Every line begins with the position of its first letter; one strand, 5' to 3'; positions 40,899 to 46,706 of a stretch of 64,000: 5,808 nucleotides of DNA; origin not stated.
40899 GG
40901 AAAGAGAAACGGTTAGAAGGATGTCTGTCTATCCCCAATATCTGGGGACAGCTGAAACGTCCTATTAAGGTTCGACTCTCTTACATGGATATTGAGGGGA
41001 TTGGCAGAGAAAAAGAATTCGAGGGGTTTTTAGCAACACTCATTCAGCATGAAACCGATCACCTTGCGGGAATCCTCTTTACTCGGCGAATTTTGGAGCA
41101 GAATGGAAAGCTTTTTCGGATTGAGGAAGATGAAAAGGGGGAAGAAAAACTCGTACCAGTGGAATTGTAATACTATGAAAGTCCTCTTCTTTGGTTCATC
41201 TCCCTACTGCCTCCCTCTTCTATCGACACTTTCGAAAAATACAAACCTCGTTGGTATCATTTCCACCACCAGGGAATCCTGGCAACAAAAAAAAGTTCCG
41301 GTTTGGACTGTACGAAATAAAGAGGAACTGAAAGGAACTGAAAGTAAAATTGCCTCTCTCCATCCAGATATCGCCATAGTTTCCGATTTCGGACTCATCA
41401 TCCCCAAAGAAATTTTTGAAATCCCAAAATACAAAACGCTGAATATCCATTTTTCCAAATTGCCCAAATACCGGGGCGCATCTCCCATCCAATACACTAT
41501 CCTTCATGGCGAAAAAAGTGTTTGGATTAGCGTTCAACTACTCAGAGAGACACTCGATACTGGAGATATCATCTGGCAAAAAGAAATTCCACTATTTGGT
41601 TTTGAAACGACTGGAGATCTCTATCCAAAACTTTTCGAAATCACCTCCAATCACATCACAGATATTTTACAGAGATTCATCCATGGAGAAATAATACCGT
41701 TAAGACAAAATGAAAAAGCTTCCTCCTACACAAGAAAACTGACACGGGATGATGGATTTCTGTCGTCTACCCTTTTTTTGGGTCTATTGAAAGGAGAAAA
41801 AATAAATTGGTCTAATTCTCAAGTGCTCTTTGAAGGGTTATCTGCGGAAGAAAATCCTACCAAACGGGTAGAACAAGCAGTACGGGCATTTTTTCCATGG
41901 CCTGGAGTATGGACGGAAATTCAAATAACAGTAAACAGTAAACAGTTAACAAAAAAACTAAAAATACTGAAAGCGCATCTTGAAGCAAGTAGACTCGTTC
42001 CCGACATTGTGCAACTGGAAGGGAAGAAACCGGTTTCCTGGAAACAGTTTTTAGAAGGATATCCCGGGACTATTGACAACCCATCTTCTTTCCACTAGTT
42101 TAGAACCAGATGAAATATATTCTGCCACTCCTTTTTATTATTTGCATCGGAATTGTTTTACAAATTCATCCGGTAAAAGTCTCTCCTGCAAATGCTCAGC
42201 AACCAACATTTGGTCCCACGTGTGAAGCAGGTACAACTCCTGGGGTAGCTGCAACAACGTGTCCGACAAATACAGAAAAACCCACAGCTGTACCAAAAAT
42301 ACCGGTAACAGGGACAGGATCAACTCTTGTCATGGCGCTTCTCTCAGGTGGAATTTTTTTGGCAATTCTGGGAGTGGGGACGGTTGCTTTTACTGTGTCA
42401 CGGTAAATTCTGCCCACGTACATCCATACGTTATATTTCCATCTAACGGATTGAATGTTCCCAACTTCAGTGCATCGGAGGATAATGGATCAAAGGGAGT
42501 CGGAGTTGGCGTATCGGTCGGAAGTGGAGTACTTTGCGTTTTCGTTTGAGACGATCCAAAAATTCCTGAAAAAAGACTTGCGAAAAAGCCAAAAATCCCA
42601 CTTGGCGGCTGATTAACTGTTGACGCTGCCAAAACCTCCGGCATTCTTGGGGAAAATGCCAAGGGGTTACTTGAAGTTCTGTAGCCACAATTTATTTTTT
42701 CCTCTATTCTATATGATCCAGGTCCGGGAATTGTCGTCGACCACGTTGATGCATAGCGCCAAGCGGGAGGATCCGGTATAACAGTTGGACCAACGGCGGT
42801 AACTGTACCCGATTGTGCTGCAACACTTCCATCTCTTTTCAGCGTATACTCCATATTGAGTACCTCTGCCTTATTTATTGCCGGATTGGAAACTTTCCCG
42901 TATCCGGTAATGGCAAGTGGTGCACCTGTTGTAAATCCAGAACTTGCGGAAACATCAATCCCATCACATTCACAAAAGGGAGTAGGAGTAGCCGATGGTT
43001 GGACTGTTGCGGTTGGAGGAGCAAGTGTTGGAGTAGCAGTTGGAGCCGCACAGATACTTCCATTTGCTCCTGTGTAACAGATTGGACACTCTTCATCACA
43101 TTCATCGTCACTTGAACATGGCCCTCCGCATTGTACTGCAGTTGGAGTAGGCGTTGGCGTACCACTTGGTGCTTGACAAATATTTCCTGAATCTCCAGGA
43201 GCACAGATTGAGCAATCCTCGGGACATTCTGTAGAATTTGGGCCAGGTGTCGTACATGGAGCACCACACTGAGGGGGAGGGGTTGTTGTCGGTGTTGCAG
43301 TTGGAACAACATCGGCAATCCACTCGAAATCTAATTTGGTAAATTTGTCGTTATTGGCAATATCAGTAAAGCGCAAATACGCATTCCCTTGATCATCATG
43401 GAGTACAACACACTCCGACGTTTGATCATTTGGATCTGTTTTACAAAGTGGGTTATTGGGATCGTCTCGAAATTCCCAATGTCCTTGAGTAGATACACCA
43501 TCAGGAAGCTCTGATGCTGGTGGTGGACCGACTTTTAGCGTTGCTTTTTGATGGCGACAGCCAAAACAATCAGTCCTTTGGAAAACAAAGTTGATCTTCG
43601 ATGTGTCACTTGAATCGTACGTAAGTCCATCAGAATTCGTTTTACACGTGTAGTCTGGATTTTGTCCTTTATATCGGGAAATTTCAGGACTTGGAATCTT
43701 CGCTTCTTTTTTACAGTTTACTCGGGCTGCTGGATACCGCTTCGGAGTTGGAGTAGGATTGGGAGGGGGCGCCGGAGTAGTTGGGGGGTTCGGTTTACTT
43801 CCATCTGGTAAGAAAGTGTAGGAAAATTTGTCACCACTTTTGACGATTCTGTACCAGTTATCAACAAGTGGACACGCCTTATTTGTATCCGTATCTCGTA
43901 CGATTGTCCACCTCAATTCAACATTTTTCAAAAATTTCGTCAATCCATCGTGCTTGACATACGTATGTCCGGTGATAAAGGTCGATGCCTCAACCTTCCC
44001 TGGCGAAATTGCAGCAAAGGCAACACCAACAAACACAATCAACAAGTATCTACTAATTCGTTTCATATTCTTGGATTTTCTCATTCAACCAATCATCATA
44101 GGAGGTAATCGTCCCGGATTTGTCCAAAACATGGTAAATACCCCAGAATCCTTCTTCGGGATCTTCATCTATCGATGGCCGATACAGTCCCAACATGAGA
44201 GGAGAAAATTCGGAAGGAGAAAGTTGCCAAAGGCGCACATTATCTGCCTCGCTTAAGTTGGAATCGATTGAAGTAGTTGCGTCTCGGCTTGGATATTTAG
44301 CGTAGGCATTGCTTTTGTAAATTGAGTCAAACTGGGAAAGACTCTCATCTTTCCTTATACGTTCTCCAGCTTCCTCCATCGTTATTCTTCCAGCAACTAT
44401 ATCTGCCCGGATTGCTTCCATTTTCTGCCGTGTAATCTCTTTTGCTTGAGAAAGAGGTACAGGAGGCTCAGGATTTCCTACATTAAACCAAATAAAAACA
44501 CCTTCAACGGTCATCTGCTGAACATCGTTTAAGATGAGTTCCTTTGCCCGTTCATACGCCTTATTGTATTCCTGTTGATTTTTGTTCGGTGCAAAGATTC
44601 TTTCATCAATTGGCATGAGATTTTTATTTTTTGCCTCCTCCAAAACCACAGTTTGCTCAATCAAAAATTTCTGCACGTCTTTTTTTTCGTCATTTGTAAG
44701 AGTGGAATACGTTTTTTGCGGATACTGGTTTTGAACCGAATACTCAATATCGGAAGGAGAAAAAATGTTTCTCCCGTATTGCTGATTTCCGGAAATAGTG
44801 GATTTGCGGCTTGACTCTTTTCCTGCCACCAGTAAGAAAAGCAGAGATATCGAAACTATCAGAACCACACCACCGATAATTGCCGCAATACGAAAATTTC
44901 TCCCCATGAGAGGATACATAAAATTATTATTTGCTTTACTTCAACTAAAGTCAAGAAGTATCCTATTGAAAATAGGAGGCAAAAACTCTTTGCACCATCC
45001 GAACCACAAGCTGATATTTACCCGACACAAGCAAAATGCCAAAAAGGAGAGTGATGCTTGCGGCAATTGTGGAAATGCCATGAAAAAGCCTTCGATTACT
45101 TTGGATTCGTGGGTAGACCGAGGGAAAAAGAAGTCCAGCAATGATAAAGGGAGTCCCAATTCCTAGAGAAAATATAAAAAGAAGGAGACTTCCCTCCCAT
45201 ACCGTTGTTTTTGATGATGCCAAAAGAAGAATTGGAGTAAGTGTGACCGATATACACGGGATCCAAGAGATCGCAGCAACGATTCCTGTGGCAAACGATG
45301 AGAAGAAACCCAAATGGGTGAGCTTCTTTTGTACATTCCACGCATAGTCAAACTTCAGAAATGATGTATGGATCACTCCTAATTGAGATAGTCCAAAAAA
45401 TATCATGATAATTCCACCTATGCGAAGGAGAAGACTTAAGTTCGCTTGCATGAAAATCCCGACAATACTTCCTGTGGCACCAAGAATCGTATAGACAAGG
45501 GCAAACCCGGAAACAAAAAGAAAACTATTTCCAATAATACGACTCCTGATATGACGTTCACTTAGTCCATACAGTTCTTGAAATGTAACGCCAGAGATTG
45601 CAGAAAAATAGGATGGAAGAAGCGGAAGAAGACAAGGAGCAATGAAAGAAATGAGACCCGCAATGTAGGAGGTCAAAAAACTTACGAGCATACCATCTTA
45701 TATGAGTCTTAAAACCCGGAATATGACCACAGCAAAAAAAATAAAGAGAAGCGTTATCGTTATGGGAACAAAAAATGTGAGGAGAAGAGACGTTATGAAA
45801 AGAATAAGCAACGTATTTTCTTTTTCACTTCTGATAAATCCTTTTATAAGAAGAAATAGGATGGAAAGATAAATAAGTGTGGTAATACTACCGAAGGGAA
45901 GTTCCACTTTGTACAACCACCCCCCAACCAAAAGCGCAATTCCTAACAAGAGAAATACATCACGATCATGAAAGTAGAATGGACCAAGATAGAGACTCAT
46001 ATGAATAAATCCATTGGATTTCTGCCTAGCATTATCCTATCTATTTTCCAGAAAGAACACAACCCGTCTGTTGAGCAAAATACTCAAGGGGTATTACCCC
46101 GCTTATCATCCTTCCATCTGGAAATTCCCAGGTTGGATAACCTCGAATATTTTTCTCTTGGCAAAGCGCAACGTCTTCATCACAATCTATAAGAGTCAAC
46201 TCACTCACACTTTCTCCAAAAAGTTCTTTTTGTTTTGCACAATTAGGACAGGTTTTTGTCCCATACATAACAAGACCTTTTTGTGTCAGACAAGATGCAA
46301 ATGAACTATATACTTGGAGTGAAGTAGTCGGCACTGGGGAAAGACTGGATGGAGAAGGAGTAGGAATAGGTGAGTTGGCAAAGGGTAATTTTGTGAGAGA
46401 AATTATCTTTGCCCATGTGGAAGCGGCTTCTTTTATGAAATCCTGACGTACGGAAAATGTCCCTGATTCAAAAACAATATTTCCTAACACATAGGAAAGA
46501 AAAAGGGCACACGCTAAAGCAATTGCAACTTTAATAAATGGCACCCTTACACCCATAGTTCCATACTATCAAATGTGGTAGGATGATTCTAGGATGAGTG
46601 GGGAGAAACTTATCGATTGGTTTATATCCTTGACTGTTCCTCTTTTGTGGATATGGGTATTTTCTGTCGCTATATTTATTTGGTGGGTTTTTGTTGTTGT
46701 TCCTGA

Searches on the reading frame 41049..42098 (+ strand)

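Call 23: search_protein_families(library=pfam, proteins=[window:41049-42098:+], max_evalue=0.01)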
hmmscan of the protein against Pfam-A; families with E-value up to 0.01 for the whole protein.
window:41049-42098:+ (349 aa): 2 families
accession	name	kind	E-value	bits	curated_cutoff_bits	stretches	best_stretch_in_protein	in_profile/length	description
PF00551.24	Formyl_trans_N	-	3.9e-24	85.8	26.1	1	91-201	65-175/181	Formyl transferase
PF02911.23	Formyl_trans_C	-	7.3e-07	29.7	21.1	1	269-313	13-49/100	Formyl transferase, C-terminal domain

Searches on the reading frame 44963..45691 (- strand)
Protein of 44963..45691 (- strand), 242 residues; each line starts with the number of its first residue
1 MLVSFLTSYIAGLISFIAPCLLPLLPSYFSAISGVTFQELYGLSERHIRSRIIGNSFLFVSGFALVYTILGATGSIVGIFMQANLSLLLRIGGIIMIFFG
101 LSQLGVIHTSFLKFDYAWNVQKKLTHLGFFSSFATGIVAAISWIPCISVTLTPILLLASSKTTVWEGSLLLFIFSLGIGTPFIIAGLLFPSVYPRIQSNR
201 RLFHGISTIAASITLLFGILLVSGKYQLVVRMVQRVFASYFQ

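Call 23: search_protein_families(library=pfam, proteins=[window:44963-45691:-], max_evalue=0.01)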
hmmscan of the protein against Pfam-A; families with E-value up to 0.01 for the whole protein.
window:44963-45691:- (242 aa): 1 family
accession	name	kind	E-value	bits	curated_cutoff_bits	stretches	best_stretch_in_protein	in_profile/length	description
PF02683.22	DsbD_TM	-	3.9e-18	66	27.1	1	5-216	5-215/219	Cytochrome C biogenesis protein transmembrane domain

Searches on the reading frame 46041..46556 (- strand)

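Call 23: search_protein_families(library=pfam, proteins=[window:46041-46556:-], max_evalue=0.01)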
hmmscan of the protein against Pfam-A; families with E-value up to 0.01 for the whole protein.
window:46041-46556:- (171 aa): 2 families
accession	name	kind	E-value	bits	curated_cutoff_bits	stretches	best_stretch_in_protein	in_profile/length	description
PF13098.12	Thioredoxin_2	-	2.8e-05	24.9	27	1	95-162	9-102/104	Thioredoxin-like domain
PF00462.30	Glutaredoxin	-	0.0097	16.5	22.9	0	96-133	2-39/60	Glutaredoxin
